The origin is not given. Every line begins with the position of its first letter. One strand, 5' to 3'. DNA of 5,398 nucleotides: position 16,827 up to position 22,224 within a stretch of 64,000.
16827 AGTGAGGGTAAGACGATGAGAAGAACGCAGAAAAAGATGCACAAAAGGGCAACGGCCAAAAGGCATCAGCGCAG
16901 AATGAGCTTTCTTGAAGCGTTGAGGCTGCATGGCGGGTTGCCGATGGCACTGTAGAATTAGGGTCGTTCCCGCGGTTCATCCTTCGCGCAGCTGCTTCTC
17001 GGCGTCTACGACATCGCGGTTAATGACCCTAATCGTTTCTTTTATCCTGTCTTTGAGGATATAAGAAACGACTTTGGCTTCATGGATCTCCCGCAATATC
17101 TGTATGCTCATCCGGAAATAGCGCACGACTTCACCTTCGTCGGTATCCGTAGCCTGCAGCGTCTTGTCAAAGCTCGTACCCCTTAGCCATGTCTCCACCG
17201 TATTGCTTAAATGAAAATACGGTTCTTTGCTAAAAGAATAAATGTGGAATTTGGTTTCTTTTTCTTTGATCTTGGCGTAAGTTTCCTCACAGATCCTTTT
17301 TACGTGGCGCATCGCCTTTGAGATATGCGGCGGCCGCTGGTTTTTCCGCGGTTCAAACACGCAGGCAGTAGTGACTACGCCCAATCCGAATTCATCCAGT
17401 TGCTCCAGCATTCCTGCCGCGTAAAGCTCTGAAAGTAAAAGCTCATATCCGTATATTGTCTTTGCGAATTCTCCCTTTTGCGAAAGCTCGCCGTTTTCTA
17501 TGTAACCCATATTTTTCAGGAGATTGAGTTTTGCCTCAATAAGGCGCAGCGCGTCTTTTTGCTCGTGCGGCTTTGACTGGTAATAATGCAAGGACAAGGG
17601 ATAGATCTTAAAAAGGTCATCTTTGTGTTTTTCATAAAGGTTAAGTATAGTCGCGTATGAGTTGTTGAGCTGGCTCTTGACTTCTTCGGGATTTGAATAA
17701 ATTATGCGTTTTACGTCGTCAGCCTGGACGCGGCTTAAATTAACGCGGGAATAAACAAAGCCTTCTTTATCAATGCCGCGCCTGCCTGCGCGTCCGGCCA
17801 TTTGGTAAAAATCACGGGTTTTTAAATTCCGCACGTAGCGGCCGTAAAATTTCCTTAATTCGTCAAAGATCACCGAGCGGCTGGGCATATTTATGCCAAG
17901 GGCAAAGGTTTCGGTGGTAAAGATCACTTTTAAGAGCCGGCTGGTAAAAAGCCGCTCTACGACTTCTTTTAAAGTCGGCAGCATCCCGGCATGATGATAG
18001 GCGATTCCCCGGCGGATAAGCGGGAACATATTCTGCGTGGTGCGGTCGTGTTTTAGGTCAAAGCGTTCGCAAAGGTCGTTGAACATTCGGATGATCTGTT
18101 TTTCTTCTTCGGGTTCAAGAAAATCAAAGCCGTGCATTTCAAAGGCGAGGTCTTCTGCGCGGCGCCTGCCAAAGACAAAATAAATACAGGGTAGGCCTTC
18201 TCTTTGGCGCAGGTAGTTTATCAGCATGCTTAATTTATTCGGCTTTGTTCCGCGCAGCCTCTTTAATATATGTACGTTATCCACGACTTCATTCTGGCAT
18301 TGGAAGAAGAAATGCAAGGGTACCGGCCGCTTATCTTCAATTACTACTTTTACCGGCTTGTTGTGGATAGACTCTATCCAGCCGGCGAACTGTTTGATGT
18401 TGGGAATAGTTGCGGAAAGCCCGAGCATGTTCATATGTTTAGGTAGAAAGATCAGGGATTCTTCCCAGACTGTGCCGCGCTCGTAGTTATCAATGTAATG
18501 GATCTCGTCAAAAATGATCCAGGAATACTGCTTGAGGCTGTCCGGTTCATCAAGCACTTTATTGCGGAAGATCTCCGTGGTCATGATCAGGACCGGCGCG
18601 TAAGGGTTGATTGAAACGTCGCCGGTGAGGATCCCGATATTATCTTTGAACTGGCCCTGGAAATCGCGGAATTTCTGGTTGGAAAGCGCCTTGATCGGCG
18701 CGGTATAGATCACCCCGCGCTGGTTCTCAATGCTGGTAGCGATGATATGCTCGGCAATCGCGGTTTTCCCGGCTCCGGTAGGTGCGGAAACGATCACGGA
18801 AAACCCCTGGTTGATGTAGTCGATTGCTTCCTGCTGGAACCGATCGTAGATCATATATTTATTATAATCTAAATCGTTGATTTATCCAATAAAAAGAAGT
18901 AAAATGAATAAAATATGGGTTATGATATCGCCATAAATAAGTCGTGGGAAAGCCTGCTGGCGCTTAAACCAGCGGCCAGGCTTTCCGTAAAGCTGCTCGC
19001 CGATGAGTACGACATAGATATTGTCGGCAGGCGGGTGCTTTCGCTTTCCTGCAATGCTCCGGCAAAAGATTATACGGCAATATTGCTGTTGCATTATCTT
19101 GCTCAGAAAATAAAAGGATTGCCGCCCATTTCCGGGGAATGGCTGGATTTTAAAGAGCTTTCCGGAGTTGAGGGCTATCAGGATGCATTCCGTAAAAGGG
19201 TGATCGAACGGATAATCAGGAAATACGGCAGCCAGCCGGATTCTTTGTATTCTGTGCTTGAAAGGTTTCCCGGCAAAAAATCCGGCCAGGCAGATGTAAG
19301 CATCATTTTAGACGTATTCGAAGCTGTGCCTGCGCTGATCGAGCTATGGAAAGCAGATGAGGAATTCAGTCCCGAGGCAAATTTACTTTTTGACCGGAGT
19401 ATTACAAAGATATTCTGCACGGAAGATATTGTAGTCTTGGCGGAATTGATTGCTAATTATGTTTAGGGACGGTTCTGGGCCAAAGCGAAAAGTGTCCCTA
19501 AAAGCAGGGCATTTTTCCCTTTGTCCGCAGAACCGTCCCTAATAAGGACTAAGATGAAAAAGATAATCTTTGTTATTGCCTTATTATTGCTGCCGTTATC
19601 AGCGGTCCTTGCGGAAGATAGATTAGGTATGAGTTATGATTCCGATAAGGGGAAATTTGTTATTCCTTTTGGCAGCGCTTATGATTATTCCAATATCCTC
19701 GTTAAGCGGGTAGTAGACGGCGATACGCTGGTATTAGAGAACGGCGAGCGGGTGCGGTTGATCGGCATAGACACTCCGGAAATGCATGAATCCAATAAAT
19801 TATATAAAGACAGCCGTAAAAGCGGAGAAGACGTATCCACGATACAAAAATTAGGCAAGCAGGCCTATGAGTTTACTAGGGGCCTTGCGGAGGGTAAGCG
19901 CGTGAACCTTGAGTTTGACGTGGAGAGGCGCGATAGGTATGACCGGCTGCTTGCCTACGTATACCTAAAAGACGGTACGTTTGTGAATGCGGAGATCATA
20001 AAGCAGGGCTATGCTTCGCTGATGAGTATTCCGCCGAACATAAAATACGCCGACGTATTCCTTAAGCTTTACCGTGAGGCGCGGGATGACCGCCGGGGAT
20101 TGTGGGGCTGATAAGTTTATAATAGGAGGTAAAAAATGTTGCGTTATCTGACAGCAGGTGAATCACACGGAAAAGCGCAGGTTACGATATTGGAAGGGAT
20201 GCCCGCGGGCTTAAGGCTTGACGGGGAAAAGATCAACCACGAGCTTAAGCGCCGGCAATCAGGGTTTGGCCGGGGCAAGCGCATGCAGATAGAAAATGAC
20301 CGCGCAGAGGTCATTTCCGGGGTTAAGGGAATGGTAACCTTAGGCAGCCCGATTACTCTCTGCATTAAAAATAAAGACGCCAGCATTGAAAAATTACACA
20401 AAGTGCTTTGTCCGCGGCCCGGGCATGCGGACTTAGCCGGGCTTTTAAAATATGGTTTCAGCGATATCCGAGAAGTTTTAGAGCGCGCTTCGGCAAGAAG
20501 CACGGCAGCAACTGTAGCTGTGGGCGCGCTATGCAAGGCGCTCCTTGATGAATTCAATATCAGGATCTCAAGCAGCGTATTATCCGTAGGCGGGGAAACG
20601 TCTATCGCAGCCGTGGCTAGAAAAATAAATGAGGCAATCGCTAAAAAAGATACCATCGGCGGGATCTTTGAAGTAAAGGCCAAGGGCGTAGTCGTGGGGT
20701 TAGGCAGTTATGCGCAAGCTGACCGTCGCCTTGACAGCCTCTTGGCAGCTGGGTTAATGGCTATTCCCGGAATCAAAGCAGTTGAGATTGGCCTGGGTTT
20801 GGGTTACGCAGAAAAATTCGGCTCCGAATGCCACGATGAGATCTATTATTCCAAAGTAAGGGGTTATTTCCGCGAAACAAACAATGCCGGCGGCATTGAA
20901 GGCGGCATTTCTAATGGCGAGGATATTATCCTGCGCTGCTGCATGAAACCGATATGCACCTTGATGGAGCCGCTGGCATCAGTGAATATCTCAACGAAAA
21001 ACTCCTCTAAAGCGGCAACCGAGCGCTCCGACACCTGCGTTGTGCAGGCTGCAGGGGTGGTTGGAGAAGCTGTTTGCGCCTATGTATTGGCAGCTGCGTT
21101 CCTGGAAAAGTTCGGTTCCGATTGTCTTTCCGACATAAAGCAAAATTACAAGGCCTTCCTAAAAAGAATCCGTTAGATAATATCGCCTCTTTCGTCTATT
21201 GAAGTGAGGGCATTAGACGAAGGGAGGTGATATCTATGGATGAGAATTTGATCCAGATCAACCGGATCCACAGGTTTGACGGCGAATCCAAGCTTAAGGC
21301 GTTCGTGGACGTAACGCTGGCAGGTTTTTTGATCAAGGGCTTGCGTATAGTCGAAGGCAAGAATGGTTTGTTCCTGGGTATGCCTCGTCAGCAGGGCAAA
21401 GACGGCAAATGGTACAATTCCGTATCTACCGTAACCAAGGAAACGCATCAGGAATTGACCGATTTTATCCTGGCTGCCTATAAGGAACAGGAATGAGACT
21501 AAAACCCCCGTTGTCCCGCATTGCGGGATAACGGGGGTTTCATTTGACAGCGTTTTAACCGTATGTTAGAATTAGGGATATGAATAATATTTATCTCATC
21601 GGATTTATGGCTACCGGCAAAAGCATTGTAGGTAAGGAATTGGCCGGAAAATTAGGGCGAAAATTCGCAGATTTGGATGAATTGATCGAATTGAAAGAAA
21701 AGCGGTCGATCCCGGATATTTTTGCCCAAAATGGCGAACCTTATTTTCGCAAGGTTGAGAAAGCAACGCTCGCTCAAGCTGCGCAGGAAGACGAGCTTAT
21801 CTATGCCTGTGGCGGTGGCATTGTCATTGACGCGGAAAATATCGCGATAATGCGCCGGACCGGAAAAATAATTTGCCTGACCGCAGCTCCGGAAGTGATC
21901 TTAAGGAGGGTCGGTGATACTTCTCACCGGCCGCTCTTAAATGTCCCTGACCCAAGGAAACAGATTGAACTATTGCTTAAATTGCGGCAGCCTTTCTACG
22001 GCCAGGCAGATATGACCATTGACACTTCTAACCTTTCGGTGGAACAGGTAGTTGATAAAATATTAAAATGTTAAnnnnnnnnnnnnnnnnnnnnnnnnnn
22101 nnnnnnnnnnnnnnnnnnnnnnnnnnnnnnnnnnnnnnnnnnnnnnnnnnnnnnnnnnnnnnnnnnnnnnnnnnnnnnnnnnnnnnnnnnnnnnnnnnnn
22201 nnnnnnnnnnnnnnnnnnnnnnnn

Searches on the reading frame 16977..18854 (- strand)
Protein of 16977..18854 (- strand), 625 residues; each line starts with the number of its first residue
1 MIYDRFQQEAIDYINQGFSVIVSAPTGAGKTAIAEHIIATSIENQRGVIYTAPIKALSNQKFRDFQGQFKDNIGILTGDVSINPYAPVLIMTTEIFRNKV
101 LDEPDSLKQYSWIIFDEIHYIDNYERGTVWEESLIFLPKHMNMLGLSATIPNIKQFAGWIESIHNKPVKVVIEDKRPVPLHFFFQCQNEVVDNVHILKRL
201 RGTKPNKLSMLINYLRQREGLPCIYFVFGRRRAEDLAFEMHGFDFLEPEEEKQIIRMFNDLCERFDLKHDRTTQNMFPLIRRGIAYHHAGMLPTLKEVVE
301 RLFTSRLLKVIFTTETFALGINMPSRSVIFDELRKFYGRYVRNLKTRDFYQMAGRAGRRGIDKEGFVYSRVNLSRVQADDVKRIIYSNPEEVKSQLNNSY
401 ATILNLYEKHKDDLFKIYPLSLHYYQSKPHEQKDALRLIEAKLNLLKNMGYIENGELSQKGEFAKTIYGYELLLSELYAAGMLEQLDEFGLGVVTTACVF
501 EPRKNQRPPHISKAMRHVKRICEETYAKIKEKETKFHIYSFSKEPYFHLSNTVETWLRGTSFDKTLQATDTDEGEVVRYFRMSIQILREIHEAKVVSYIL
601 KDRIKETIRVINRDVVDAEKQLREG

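Call 54: search_protein_families(library=pfam, proteins=[window:16977-18854:-], max_evalue=1e-8)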
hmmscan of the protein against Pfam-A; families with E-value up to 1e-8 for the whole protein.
window:16977-18854:- (625 aa): 3 families
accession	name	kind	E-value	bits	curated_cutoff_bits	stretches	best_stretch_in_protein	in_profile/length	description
PF00270.35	DEAD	-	1.1e-26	94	26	1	5-155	2-166/167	DEAD/DEAH box helicase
PF08148.17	DSHCT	-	1.6e-25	90.3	22.7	1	455-617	2-171/172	DSHCT (NUC185) domain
PF04851.21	ResIII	-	1.2e-12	48.5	22.5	1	7-151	8-163/164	Type III restriction enzyme, res subunit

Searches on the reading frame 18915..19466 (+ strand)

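Call 54: search_protein_families(library=pfam, proteins=[window:18915-19466:+], max_evalue=1e-8)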
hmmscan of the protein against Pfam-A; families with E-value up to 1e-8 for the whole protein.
window:18915-19466:+ (183 aa): 1 family
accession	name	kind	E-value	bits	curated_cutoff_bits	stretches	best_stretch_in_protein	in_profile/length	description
PF12654.12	DUF3786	-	2.8e-35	121.9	27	1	22-181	18-175/176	Domain of unknown function (DUF3786)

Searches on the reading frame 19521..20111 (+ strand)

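Call 54: search_protein_families(library=pfam, proteins=[window:19521-20111:+], max_evalue=1e-8)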
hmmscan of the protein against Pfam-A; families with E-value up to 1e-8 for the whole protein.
window:19521-20111:+ (196 aa): 1 family
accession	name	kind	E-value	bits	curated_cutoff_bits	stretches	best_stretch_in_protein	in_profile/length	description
PF00565.23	SNase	-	3.3e-23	82.6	21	1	77-195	1-105/107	Staphylococcal nuclease homologue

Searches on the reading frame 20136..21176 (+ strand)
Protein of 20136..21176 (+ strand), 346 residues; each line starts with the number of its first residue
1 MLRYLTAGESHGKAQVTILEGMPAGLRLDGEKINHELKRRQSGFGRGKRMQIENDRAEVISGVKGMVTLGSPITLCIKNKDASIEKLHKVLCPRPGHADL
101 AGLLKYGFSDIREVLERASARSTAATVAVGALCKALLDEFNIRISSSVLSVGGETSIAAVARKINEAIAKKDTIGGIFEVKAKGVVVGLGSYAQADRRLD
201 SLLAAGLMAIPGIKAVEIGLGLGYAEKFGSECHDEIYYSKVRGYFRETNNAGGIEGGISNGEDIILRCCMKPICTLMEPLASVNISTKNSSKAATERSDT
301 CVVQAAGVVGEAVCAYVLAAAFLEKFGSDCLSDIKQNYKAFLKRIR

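Call 55: search_protein_families(library=pfam, proteins=[window:20136-21176:+], max_evalue=1e-8)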
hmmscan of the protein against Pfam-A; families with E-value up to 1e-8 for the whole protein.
window:20136-21176:+ (346 aa): 1 family
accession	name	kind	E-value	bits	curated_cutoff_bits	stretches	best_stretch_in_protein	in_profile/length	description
PF01264.26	Chorismate_synt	-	4.7e-102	341.5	27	1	2-323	1-327/327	Chorismate synthase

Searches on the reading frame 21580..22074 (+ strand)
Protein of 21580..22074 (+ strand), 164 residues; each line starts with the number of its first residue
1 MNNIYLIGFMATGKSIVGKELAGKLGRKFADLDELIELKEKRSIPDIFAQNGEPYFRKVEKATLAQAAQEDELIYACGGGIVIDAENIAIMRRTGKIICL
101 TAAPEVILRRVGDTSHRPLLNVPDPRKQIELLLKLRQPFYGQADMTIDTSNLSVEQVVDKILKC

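Call 55: search_protein_families(library=pfam, proteins=[window:21580-22074:+], max_evalue=1e-8)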
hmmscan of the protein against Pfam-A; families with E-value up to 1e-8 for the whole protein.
window:21580-22074:+ (164 aa): 1 family
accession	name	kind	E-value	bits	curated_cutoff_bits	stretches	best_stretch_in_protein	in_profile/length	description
PF01202.28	SKI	-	4.6e-43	147.5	22.1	1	10-163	1-156/159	Shikimate kinase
